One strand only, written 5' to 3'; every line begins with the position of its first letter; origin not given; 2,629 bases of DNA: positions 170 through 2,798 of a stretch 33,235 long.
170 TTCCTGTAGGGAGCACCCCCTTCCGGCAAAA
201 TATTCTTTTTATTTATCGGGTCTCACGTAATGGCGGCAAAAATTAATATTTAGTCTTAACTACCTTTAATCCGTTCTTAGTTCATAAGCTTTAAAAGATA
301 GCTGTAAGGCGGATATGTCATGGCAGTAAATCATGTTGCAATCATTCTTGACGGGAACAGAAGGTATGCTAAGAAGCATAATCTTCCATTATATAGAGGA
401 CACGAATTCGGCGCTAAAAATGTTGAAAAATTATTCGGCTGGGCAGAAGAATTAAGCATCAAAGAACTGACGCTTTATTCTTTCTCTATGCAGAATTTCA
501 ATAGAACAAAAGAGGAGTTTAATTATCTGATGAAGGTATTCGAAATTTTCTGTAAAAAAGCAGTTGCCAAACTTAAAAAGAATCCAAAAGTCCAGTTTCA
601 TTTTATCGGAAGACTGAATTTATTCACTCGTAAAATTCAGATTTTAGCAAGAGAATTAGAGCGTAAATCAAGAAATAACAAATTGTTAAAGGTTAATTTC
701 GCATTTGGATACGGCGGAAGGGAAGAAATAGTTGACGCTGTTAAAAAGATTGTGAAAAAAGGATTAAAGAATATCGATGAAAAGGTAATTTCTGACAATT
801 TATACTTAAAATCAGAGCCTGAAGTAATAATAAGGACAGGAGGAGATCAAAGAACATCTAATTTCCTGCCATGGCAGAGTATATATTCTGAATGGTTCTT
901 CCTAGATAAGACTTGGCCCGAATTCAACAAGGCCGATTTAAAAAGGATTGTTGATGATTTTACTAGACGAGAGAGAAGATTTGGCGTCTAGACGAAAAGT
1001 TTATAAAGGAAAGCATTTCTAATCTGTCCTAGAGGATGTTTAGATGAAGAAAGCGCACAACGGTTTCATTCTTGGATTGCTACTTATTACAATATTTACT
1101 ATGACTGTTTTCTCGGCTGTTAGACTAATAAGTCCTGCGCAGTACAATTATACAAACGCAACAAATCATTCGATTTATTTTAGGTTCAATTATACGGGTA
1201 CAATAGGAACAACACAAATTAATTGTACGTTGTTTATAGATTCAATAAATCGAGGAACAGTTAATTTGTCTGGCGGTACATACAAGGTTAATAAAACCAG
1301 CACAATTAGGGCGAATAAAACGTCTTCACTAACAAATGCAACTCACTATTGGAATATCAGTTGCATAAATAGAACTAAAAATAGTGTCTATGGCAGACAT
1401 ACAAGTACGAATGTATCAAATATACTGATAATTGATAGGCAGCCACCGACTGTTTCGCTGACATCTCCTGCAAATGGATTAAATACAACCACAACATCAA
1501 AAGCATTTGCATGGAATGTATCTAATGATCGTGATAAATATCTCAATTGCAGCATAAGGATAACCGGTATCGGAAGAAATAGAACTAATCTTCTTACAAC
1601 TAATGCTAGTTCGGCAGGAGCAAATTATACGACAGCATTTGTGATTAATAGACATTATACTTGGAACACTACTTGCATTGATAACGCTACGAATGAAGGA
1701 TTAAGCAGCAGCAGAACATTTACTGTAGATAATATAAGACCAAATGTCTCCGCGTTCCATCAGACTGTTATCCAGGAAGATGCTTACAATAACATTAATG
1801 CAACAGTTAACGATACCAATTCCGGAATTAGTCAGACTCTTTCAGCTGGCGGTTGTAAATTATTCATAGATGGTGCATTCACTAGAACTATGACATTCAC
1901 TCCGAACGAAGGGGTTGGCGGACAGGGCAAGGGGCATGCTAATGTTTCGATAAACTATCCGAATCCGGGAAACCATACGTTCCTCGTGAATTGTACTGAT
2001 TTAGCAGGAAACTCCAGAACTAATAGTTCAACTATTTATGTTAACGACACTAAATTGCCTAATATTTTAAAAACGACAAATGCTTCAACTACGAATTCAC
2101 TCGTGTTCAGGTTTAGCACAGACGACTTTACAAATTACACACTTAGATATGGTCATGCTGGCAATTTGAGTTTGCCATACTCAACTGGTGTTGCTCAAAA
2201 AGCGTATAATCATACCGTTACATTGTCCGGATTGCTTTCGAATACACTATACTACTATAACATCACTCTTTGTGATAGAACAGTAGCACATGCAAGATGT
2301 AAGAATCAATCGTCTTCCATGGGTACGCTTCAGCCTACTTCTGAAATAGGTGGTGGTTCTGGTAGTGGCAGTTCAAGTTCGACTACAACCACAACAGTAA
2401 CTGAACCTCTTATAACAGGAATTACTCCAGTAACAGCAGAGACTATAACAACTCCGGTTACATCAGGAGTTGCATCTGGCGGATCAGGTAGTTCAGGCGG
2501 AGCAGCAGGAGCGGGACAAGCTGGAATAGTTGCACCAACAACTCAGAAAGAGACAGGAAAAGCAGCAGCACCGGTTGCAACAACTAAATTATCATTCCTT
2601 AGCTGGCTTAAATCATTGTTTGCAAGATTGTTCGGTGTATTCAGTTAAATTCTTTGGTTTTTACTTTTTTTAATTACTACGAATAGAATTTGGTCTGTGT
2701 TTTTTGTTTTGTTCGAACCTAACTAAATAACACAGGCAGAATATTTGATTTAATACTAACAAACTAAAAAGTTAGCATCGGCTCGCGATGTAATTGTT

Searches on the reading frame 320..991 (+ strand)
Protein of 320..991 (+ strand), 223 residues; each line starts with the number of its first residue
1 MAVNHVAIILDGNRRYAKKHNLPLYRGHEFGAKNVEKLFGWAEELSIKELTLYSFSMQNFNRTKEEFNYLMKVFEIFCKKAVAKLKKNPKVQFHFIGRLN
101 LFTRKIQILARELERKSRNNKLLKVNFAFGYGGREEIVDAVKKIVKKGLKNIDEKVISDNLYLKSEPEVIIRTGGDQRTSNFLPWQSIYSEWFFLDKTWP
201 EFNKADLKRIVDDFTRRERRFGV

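Call 107: search_protein_families(library=pfam, proteins=[window:320-991:+], max_evalue=0.001)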
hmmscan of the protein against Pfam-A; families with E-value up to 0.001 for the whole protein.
window:320-991:+ (223 aa): 1 family
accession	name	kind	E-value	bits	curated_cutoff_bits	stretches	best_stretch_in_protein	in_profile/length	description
PF01255.24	Prenyltransf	-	2.9e-71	240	27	1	9-222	1-219/219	Putative undecaprenyl diphosphate synthase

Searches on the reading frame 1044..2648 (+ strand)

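Call 107: search_protein_families(library=pfam, proteins=[window:1044-2648:+], max_evalue=0.001)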
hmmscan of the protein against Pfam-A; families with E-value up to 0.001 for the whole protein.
window:1044-2648:+ (534 aa): 1 family
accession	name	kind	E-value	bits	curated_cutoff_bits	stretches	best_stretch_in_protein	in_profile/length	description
PF16656.11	Pur_ac_phosph_N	-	0.00016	22.6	30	1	344-407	6-78/93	Purple acid Phosphatase, N-terminal domain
